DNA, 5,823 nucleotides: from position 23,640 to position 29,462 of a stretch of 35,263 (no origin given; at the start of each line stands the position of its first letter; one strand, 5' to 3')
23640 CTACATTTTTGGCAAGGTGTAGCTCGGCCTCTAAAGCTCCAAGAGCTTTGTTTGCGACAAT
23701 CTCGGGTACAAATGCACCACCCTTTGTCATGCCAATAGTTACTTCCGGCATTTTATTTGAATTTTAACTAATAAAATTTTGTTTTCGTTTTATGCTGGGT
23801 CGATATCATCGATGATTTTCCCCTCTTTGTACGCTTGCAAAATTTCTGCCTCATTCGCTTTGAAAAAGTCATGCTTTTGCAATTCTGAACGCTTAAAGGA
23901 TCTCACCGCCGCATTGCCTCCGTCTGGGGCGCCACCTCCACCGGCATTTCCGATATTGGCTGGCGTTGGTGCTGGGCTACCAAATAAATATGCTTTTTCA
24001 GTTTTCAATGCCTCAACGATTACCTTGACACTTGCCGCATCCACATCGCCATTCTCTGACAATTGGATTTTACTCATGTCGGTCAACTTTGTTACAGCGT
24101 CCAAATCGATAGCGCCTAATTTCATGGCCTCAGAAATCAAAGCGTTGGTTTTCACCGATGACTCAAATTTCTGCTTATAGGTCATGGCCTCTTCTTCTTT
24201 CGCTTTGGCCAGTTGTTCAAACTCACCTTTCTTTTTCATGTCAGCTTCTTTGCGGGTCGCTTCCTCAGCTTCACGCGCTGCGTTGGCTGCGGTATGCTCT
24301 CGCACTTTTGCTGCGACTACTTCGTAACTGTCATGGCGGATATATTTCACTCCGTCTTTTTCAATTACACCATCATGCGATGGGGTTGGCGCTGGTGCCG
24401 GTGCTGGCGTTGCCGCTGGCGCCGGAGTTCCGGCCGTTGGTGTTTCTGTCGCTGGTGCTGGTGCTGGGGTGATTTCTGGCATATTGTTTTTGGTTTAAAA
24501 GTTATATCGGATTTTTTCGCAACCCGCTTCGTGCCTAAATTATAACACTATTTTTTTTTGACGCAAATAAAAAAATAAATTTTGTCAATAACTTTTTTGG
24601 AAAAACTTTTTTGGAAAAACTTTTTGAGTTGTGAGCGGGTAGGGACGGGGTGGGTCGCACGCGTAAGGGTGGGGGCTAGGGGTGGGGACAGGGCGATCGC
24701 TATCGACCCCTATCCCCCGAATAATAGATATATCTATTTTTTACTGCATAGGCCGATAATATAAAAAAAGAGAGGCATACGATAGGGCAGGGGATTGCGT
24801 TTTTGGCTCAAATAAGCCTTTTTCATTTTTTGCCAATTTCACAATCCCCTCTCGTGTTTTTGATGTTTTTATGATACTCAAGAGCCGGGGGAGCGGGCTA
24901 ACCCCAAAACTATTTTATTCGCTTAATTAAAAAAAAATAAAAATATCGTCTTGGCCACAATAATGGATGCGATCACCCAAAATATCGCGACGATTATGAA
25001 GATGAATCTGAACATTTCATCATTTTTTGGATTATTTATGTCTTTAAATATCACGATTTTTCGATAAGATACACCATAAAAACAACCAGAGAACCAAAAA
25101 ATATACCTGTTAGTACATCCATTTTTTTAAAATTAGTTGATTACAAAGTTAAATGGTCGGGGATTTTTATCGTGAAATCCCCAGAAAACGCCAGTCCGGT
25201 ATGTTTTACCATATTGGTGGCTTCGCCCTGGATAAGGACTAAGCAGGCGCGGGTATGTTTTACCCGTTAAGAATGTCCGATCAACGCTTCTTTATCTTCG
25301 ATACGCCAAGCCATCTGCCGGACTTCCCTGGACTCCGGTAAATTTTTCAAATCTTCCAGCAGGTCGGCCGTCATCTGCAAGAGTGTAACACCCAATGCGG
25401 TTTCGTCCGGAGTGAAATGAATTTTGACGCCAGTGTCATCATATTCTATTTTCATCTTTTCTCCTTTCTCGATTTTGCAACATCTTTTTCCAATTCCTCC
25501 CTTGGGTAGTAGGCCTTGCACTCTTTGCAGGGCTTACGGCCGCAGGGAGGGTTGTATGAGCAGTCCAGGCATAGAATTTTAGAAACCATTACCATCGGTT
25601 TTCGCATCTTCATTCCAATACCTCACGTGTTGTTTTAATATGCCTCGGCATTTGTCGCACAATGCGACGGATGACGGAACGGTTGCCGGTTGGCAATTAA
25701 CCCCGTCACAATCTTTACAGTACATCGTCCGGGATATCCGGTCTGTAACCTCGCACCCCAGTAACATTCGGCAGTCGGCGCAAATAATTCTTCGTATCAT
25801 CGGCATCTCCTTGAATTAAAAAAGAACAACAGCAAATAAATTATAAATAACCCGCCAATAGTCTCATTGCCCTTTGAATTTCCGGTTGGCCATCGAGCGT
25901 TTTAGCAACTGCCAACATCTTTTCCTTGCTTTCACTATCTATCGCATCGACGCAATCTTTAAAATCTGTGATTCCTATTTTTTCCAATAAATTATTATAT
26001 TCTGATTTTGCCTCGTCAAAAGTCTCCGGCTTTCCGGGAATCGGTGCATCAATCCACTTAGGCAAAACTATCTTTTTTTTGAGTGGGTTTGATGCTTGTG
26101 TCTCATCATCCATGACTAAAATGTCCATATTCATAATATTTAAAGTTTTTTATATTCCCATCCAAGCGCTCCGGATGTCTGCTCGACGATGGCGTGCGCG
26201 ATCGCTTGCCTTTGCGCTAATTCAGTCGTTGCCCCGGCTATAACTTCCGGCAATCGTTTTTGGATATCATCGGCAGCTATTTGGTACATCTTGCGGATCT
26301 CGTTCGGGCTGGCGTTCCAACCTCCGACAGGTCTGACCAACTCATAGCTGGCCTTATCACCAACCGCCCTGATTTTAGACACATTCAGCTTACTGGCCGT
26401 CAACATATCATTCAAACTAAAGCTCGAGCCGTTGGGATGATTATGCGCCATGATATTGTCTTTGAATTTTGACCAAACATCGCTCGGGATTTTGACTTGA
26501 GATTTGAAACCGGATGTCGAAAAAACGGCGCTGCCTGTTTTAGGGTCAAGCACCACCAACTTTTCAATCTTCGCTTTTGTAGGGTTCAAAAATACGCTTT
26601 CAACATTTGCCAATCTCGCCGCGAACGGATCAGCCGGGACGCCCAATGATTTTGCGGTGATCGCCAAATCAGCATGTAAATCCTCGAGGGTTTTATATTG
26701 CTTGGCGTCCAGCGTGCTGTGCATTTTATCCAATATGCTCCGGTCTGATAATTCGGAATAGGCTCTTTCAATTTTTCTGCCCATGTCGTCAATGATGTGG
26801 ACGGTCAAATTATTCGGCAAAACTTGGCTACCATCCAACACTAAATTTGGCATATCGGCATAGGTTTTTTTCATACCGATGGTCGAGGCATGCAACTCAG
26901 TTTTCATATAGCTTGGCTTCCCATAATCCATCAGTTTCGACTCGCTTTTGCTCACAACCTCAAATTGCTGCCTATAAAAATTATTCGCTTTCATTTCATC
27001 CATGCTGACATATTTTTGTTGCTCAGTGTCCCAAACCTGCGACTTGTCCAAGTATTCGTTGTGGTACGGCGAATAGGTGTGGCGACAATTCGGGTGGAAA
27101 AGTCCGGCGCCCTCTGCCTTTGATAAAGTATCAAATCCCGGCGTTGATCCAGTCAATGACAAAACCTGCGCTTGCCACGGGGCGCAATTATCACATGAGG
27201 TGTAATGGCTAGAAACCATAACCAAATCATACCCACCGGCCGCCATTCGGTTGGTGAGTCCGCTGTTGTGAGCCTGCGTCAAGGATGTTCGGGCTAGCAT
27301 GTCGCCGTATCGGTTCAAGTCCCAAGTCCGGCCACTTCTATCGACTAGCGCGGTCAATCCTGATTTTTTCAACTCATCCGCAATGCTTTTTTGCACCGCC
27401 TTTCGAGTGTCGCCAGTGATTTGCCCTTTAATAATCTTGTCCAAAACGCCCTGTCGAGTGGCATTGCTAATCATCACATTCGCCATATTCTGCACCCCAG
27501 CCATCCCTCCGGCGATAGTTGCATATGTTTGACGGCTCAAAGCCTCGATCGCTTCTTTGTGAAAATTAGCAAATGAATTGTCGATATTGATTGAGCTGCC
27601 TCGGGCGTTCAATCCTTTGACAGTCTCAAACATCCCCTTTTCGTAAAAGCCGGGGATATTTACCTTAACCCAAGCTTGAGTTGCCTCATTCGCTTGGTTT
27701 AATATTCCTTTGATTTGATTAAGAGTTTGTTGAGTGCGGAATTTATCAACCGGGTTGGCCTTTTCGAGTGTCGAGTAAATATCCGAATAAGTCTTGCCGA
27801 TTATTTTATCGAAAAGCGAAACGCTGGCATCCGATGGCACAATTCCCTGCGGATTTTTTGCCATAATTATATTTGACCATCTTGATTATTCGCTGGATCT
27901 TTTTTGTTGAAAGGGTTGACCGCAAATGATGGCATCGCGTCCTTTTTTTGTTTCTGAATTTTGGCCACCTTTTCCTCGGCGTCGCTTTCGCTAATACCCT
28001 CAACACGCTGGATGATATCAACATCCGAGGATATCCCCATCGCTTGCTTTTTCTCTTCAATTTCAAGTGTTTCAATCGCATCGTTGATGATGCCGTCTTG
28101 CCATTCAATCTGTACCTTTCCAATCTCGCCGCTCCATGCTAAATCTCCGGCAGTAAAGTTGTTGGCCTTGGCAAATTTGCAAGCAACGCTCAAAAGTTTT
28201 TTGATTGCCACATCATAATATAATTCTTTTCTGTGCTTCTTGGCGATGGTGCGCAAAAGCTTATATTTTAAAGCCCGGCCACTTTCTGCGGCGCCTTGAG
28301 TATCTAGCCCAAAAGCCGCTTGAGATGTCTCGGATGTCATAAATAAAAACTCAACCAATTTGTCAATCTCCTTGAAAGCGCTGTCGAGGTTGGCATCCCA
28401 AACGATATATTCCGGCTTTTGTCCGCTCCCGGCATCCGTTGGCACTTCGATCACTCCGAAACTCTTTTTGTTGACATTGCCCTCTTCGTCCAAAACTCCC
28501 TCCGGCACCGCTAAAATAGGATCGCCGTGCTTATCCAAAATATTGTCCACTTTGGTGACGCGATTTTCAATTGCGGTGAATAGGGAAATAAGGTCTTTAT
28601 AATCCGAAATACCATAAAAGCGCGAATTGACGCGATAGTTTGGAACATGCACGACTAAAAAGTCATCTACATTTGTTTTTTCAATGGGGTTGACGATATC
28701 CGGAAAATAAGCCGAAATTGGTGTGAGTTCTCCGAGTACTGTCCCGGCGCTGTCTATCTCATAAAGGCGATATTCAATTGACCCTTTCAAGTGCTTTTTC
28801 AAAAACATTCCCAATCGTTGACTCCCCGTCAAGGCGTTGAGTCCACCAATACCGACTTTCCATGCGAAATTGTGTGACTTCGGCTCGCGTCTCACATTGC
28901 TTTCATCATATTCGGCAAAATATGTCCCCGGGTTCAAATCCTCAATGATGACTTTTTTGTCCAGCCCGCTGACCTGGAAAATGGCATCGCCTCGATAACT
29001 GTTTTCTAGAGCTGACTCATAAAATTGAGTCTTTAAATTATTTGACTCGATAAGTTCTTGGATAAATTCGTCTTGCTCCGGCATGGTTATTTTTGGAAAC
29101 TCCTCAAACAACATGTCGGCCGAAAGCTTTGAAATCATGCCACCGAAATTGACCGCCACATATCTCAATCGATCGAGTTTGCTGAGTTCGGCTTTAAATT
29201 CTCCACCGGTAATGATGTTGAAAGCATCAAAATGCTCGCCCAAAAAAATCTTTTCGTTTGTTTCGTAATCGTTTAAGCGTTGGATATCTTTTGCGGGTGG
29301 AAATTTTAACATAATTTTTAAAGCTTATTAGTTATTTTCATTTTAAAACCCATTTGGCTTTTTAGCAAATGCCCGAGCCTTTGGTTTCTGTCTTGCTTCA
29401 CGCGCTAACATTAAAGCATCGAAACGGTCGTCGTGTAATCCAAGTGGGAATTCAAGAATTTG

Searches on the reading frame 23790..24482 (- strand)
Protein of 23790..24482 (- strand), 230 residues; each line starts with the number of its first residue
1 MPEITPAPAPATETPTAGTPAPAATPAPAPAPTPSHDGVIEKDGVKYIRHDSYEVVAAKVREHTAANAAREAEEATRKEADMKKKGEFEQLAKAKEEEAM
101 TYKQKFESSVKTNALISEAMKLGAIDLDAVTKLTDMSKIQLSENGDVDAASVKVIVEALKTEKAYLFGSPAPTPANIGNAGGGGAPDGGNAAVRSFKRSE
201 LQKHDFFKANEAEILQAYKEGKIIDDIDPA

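Call 3: search_protein_families(library=pfam, proteins=[window:23790-24482:-], max_evalue=0.01)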
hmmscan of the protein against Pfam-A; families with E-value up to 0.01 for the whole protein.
window:23790-24482:- (230 aa): 1 family
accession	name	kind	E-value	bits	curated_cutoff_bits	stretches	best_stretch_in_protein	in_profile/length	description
PF06810.17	Phage_scaffold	-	4.6e-14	53.2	35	1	52-183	35-165/170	Phage capsid assembly scaffolding protein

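Call 4: search_protein_families(library=phrogs, proteins=[window:23790-24482:-], max_evalue=0.001)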
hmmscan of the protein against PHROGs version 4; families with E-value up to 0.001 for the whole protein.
window:23790-24482:- (230 aa): 2 families
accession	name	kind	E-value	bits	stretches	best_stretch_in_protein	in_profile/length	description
phrog_194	-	head and packaging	1.6e-13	52.1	1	70-202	62-198/335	head scaffolding protein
phrog_206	-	head and packaging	2.2e-07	31.9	1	59-213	79-254/263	head scaffolding protein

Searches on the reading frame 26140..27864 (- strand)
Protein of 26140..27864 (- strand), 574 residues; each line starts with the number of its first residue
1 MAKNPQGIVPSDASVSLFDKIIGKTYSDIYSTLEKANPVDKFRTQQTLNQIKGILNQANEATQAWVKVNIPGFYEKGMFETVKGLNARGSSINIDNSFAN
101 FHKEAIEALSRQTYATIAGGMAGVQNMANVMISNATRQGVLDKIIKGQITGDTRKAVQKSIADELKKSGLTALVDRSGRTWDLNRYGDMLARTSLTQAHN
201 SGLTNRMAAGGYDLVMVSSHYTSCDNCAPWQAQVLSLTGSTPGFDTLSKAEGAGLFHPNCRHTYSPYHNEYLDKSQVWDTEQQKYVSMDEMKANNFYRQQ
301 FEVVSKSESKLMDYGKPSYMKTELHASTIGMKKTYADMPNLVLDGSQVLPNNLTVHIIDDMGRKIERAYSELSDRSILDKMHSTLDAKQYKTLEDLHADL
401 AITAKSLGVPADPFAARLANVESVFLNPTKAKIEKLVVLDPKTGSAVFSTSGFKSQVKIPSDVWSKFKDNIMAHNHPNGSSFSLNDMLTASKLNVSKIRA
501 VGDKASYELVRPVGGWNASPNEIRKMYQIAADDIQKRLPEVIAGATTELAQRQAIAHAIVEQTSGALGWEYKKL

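Call 3: search_protein_families(library=pfam, proteins=[window:26140-27864:-], max_evalue=0.01)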
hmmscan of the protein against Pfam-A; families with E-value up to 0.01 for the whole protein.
window:26140-27864:- (574 aa): 1 family
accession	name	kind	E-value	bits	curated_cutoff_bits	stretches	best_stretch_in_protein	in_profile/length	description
PF06152.16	Phage_min_cap2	-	3.9e-29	102.2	26.3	1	51-285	74-306/366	Phage minor capsid protein 2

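Call 4: search_protein_families(library=phrogs, proteins=[window:26140-27864:-], max_evalue=0.001)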
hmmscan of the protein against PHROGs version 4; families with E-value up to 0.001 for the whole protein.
window:26140-27864:- (574 aa): 5 families
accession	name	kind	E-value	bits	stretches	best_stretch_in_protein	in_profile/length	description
phrog_4611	-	head and packaging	2.1e-42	146.3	1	19-293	18-286/710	minor head protein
phrog_581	-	head and packaging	2.2e-37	130.4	1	51-282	77-311/564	minor head protein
phrog_12049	-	head and packaging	3.5e-18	66.6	1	150-267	154-289/745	head morphogenesis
phrog_595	-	head and packaging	3e-07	31.2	1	47-343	107-378/513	head maturation protease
phrog_2841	-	head and packaging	2.2e-05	24.7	1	142-392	201-439/525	minor head protein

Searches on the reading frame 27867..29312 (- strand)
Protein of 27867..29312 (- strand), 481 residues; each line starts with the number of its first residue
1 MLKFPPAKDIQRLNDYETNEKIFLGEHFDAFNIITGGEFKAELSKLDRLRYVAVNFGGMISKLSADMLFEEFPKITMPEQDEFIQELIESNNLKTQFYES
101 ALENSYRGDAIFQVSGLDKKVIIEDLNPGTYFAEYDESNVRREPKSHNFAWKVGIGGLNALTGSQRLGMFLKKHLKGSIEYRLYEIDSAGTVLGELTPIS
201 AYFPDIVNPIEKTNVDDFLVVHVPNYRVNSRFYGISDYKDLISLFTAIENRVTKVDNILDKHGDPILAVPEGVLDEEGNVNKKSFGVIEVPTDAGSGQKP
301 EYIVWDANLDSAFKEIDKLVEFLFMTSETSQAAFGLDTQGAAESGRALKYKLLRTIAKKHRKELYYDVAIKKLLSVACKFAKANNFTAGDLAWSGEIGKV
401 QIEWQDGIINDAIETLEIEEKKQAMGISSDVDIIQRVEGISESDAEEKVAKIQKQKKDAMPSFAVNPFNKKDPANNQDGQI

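Call 12: search_protein_families(library=phrogs, proteins=[window:27867-29312:-], max_evalue=0.001)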
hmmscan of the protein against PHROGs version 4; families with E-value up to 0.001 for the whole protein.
window:27867-29312:- (481 aa): 4 families
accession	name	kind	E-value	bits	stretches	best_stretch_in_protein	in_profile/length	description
phrog_533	-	head and packaging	9.9e-50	170.5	1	3-460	22-484/495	portal protein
phrog_64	-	head and packaging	9.6e-25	88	1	232-477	282-516/547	portal protein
phrog_9064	-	head and packaging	2.7e-06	28.2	1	236-470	2-220/228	portal protein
phrog_104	-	head and packaging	9.5e-06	25.5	1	54-406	91-421/550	portal protein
